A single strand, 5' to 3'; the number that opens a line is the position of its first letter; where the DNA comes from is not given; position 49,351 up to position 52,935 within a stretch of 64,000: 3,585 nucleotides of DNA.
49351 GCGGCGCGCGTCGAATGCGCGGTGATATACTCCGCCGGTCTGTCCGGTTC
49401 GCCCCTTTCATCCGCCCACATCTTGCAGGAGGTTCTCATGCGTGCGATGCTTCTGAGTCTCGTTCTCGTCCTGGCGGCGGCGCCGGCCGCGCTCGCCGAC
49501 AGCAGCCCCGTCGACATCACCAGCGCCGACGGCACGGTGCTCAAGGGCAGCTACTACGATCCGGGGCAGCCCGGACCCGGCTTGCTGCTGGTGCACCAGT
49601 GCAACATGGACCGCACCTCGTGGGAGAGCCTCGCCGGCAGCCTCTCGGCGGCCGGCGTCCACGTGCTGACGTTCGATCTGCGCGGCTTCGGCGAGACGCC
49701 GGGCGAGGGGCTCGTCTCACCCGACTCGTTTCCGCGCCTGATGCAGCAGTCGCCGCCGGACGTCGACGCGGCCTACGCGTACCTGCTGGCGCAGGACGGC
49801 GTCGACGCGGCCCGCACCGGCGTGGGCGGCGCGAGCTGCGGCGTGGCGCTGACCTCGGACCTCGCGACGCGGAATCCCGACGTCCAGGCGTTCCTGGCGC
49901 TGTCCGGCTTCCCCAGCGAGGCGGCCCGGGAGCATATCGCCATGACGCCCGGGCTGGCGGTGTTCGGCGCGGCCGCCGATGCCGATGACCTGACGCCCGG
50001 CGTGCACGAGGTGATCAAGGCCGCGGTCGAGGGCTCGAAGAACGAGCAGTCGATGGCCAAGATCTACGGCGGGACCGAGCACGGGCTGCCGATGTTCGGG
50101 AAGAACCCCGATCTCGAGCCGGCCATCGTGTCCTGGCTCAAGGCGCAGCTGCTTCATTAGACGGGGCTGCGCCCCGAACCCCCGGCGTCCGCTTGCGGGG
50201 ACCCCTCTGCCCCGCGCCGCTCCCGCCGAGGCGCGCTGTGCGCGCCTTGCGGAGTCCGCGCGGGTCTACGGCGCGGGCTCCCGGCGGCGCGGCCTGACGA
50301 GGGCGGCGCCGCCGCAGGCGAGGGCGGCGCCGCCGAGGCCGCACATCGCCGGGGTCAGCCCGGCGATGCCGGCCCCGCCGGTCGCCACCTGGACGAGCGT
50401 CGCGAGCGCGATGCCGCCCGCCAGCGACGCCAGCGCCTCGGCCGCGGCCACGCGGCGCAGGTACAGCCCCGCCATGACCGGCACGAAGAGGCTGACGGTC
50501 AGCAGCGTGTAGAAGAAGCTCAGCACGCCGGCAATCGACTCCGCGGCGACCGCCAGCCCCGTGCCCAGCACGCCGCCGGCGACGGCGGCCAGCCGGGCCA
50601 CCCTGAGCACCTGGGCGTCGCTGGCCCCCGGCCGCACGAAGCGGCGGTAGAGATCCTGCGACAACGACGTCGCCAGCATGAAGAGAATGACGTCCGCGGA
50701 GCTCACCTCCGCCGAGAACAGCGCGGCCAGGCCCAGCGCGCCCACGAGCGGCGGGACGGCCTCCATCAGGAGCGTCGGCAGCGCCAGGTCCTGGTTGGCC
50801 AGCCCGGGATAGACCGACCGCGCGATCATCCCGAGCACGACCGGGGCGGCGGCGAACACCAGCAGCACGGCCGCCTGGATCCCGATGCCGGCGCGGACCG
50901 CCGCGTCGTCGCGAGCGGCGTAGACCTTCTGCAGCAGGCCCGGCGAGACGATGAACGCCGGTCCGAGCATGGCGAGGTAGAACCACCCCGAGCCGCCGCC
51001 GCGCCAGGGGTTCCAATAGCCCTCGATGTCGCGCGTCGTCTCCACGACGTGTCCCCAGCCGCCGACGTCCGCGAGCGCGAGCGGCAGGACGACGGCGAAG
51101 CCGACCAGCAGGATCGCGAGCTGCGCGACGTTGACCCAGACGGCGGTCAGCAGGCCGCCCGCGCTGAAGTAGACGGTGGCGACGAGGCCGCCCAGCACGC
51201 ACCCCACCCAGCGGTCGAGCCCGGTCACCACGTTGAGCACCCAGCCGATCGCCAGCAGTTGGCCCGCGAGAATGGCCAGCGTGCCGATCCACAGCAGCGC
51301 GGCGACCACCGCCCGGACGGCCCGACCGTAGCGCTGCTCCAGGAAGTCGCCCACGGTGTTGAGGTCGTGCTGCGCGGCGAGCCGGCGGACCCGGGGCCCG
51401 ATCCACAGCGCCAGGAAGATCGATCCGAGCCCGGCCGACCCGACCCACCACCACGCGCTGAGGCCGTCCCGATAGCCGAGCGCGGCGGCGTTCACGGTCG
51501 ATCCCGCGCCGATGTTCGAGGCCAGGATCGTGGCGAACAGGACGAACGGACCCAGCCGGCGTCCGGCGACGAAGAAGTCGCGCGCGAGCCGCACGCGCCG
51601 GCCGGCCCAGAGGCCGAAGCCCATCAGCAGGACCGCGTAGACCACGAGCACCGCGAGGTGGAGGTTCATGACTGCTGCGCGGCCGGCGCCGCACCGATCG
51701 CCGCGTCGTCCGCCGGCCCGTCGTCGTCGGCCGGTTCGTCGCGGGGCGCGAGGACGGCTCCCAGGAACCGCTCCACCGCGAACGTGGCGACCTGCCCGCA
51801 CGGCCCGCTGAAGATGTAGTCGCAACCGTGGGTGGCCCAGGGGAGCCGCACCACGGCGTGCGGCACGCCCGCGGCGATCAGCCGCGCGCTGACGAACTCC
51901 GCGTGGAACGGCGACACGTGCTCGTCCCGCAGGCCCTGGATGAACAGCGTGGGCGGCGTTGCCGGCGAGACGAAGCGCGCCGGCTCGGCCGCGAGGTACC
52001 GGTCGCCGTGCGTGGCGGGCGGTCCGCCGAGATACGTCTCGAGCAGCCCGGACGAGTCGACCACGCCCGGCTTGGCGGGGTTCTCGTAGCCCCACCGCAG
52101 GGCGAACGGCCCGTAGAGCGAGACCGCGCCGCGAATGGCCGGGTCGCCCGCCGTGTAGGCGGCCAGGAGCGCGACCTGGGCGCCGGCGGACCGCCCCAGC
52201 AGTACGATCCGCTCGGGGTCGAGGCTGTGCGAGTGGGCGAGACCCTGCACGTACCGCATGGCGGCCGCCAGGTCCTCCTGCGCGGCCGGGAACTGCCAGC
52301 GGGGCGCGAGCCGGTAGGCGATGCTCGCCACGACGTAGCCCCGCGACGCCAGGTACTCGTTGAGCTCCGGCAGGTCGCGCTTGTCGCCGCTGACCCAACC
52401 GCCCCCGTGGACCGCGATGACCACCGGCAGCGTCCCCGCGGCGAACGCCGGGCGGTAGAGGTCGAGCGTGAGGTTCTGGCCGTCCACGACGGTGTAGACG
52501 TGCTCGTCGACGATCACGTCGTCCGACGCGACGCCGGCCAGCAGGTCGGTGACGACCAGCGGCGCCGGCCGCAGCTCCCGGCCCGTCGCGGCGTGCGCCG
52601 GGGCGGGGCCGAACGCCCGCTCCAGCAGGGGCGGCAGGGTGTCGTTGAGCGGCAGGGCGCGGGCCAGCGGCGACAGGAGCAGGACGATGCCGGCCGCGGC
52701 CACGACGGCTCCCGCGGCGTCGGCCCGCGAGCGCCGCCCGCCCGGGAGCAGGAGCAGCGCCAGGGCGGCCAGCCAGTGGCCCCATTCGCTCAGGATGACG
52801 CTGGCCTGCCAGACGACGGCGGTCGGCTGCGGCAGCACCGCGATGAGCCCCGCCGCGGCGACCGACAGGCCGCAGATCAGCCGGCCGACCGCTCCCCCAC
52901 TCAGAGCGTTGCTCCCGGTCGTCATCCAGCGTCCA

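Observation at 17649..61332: Dense family of about 105-130-bp G+C-rich structured intergenic repeats: 11 copies at 9 loci in 44 kb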

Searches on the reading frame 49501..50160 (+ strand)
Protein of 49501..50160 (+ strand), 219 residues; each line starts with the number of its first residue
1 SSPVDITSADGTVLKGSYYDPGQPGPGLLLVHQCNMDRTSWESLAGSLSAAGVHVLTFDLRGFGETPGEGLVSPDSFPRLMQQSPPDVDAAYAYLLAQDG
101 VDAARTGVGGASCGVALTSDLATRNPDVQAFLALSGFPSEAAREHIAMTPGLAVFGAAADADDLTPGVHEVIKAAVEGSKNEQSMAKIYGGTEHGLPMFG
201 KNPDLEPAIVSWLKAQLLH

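Call 64: search_protein_families(library=pfam, proteins=[window:49501-50160:+])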
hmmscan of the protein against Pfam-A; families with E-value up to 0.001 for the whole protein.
window:49501-50160:+ (219 aa): 4 families
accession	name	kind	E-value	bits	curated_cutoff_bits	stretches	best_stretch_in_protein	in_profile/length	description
PF12146.15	Hydrolase_4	-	5.5e-06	26.3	27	1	28-135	7-107/239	Serine aminopeptidase, S33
PF12697.13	Abhydrolase_6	-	5.2e-05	24.5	26.3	1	37-153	10-106/217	Alpha/beta hydrolase family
PF00561.26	Abhydrolase_1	-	0.00013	22.2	25.8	1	28-136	3-102/245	alpha/beta hydrolase fold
PF01738.24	DLH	-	0.00023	21.3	21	1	81-195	74-187/217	Dienelactone hydrolase family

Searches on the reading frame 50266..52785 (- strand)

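Call 64: search_protein_families(library=pfam, proteins=[window:50266-52785:-])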
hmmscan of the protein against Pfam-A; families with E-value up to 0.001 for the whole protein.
window:50266-52785:- (839 aa): 1 family
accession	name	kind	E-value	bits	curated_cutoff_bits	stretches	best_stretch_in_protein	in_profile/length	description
PF00474.23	SSF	-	2.1e-31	109.7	22.8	1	404-790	1-405/406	Sodium:solute symporter family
